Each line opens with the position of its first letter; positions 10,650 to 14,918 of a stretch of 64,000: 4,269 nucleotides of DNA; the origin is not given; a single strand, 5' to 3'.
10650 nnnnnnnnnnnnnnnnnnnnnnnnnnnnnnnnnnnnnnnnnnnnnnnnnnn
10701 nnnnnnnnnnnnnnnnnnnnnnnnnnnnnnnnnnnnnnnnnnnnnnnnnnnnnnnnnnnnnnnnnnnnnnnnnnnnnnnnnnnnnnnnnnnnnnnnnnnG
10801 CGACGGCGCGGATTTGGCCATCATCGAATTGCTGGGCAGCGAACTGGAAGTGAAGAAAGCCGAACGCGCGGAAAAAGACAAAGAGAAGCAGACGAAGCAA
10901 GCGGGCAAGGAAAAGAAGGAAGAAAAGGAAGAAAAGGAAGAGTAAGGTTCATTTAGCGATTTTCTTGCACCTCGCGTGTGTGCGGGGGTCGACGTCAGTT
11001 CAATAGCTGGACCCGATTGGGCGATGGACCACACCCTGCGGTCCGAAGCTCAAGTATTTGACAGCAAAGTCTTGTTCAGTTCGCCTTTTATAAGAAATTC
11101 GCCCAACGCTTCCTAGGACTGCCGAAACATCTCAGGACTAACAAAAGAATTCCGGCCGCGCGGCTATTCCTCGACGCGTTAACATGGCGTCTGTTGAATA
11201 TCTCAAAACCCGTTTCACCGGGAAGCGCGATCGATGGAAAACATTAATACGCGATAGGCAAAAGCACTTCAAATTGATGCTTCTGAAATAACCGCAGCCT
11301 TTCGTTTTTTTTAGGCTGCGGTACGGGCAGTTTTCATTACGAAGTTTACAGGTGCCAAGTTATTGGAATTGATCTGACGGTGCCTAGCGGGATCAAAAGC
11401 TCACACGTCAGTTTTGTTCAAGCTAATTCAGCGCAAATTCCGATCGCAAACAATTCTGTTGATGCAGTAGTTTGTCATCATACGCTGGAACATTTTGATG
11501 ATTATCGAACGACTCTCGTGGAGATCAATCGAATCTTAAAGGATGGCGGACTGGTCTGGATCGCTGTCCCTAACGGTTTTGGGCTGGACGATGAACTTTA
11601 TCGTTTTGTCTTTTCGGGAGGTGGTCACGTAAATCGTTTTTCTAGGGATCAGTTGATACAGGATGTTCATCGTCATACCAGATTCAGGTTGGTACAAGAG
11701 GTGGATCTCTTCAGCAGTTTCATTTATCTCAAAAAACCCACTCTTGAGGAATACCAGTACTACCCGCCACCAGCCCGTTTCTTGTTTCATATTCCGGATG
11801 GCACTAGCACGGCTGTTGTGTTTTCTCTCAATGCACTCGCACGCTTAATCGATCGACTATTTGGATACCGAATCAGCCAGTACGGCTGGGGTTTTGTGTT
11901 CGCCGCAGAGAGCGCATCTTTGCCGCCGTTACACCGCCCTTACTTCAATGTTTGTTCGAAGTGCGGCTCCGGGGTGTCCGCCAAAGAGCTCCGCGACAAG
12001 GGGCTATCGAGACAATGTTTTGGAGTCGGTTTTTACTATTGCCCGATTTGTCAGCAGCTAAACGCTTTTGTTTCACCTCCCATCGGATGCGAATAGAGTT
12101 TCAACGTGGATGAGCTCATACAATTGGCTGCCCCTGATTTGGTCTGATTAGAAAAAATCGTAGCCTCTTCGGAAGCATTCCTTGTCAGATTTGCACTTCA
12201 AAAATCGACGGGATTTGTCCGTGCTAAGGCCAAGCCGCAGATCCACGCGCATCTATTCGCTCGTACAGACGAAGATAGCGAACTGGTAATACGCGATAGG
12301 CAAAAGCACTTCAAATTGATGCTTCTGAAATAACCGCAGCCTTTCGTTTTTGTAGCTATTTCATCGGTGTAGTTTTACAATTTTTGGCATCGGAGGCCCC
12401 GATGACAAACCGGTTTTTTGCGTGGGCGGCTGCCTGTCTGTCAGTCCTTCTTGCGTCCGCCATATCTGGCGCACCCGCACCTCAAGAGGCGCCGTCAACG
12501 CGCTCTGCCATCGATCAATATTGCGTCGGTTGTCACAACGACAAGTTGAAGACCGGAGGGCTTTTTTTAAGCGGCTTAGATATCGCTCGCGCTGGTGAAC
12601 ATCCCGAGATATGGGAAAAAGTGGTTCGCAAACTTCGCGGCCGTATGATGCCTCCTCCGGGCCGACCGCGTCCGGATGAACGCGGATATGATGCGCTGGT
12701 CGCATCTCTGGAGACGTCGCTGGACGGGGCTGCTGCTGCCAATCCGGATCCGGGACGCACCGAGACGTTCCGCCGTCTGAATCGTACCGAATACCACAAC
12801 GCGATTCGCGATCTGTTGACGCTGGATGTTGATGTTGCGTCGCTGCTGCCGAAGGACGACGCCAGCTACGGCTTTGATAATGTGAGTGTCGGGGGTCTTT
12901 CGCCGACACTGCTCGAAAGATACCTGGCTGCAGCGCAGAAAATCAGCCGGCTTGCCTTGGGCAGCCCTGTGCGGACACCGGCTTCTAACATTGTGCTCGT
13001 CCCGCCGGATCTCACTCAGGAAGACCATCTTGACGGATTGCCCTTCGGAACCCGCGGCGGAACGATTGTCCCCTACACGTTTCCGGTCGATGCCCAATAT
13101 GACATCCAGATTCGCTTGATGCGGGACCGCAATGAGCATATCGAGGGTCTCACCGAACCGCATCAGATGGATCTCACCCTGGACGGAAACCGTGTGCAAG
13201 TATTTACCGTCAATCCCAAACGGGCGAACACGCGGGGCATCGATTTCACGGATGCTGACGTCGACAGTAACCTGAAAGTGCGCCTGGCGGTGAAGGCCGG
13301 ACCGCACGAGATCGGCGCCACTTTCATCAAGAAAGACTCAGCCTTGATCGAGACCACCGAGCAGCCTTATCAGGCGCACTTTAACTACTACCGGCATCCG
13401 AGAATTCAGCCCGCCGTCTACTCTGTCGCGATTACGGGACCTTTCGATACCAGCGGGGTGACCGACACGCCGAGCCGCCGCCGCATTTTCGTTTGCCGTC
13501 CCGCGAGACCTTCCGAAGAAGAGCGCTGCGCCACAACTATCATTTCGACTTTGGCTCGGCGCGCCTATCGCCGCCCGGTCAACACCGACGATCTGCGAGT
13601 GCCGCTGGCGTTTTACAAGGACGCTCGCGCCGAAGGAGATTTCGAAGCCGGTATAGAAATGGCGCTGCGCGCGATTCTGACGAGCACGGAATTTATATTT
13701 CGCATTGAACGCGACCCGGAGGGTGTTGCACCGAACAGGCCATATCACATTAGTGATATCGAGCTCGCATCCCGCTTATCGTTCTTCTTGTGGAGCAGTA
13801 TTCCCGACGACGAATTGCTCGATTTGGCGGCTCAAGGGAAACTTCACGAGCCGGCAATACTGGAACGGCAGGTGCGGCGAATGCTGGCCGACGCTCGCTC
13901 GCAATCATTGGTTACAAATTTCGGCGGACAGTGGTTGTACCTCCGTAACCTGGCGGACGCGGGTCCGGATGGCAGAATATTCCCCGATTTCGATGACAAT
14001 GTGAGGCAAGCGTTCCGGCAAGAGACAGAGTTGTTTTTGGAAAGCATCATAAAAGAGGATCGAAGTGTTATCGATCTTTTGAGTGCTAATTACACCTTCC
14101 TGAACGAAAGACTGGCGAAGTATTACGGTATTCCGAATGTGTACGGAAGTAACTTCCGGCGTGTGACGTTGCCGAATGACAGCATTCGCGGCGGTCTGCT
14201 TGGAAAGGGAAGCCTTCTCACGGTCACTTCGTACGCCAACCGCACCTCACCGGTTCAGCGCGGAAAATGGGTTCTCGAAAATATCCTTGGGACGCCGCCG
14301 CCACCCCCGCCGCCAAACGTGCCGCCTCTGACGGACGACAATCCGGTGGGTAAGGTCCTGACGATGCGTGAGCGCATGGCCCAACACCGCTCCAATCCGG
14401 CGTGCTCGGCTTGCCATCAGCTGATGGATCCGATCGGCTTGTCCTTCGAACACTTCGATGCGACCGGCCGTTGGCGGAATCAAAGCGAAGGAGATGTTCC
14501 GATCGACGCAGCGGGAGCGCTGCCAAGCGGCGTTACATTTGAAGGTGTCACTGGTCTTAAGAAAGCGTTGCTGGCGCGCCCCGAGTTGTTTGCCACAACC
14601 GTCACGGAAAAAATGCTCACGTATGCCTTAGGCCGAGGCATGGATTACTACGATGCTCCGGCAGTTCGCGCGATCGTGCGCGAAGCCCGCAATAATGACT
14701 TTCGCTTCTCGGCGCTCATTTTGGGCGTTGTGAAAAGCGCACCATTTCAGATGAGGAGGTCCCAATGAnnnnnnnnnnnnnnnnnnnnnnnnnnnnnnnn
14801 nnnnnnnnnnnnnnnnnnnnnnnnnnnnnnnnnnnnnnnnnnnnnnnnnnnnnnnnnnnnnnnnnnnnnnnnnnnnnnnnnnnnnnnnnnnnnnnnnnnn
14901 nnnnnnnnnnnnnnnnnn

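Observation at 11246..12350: Low-GC ~1 kb insertion bracketed by perfect 65-bp direct repeats, carrying a promoter-less 5'-truncated SAM-methyltransferase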

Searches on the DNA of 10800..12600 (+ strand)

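Call 20: search_rna_families(source=window, start=10800, end=12600, threshold=evalue, max_evalue=1)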
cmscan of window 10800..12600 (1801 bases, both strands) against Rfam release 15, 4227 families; matches with E-value up to 1: 1.
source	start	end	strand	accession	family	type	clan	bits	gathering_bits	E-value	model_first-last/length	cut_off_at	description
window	12055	12130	+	RF00320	snoZ185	Gene; snRNA; snoRNA; CD-box;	-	23.7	50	0.025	1-86/86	no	Small nucleolar RNA Z185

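Call 39: search_dna_similar(query=window:11245-12351:+, collection=plasmids, mode=distant, max_rows=5)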
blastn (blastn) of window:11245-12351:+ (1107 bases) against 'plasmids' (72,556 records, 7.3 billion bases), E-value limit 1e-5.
No match.

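Call 40: search_dna_similar(query=window:11245-12351:+, collection=phages, mode=distant, max_rows=5)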
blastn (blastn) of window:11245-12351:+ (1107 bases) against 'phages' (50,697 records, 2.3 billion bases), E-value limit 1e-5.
No match.

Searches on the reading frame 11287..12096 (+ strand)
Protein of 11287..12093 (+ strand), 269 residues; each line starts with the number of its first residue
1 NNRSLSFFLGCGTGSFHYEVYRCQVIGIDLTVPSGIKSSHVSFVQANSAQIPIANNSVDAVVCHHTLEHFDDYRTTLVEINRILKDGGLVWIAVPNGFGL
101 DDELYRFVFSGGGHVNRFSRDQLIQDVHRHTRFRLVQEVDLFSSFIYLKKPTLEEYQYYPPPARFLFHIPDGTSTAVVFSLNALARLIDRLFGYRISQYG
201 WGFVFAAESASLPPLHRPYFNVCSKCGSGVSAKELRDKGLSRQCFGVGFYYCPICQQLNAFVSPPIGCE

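Call 7: search_protein_families(library=pfam, proteins=[window:11287-12093:+], max_evalue=0.01)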
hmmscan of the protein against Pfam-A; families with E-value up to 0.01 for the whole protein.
window:11287-12093:+ (269 aa): 7 families
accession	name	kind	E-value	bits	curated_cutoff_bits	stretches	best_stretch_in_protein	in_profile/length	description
PF08241.18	Methyltransf_11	-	2e-17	64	21.2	1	9-92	3-95/95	Methyltransferase domain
PF13489.12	Methyltransf_23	-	9.8e-14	51.8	27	1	9-129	29-156/164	Methyltransferase domain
PF13649.12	Methyltransf_25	-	2.7e-12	47.6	27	1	9-88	4-97/97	Methyltransferase domain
PF13847.12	Methyltransf_31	-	7.8e-10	39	27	1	9-96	10-113/145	Methyltransferase domain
PF08242.18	Methyltransf_12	-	3.3e-08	34.6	30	1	9-89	3-97/98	Methyltransferase domain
PF05148.21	Methyltransf_8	-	1.4e-07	32.1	27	1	7-93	77-157/219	Hypothetical methyltransferase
PF01209.24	Ubie_methyltran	-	6.8e-07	29.3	20.1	1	39-91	98-150/233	ubiE/COQ5 methyltransferase family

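Call 9: find_encoding_contigs(protein=window:11380-12096:+, flank=8000, max_places=10)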
Protein window:11380-12096:+ (238 aa): no gene with exactly this product is on record in the collection.

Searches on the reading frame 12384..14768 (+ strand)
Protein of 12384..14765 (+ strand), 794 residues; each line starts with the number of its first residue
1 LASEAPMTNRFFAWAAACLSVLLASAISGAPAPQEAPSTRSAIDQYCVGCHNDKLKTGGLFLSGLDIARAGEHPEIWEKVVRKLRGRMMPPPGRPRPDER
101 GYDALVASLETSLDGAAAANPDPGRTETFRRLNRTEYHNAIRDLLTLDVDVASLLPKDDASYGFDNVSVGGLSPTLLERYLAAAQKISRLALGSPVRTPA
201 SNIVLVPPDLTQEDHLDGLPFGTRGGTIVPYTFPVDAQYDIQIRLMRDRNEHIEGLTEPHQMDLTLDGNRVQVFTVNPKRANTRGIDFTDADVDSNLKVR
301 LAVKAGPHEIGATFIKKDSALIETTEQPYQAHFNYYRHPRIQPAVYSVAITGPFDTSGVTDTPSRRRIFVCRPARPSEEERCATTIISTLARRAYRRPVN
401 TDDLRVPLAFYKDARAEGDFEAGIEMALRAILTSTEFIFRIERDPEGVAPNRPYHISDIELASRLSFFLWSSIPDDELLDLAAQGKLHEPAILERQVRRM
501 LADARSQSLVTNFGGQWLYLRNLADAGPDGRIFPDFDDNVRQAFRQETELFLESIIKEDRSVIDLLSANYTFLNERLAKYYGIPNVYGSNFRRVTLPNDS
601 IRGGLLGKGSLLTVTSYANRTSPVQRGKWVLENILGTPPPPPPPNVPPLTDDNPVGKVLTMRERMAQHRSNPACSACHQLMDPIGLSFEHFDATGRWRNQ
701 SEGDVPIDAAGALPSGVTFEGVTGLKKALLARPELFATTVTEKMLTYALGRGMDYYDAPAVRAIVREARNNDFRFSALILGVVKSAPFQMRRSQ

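Call 7: search_protein_families(library=pfam, proteins=[window:12384-14765:+], max_evalue=0.01)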
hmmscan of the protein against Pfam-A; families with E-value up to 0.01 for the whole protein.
window:12384-14765:+ (794 aa): 7 families
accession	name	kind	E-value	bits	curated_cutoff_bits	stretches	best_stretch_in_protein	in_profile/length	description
PF07631.16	PSD4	-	8.2e-48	162.6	23.3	1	456-583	1-128/128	Protein of unknown function (DUF1592)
PF07627.16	PSCyt3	-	1.1e-37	128.7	27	1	602-700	1-97/98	Protein of unknown function (DUF1588)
PF07624.16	PSD2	-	3.8e-25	87.8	25.8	1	715-788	1-74/74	Protein of unknown function (DUF1585)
PF07626.16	PSD3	-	5.5e-22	78.5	23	1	130-192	1-64/65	Protein of unknown function (DUF1587)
PF07637.16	PSD5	-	3e-18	66.3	34.2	1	382-442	1-62/62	Protein of unknown function (DUF1595)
PF07635.16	PSCyt1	-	0.00014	22.9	22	1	47-93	1-59/59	Planctomycete cytochrome C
PF13442.11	Cytochrome_CBB3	-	0.00037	21.2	27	0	40-107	7-66/68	Cytochrome C oxidase, cbb3-type, subunit III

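Call 17: find_encoding_contigs(protein=window:12402-14768:+, flank=4000, max_places=10)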
Protein window:12402-14768:+ (788 aa): 1 contig read that carries it; 1 place shown.
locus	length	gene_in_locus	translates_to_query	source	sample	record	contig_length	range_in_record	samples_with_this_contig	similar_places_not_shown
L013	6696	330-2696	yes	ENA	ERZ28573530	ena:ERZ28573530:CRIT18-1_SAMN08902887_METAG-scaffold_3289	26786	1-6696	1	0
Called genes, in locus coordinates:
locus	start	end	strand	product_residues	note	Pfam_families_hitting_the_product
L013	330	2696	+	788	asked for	PF07626:PSD3, PF07637:PSD5, PF07631:PSD4, PF07627:PSCyt3, PF07624:PSD2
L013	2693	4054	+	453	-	PF07586:HXXSHH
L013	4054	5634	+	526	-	PF12796:Ank_2, PF13637:Ank_4, PF00023:Ank (weak), PF12796:Ank_2, PF13637:Ank_4 (weak), PF00023:Ank (weak), PF13637:Ank_4, PF12796:Ank_2 (weak), +4 more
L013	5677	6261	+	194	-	-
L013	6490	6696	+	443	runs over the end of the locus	PF00756:Esterase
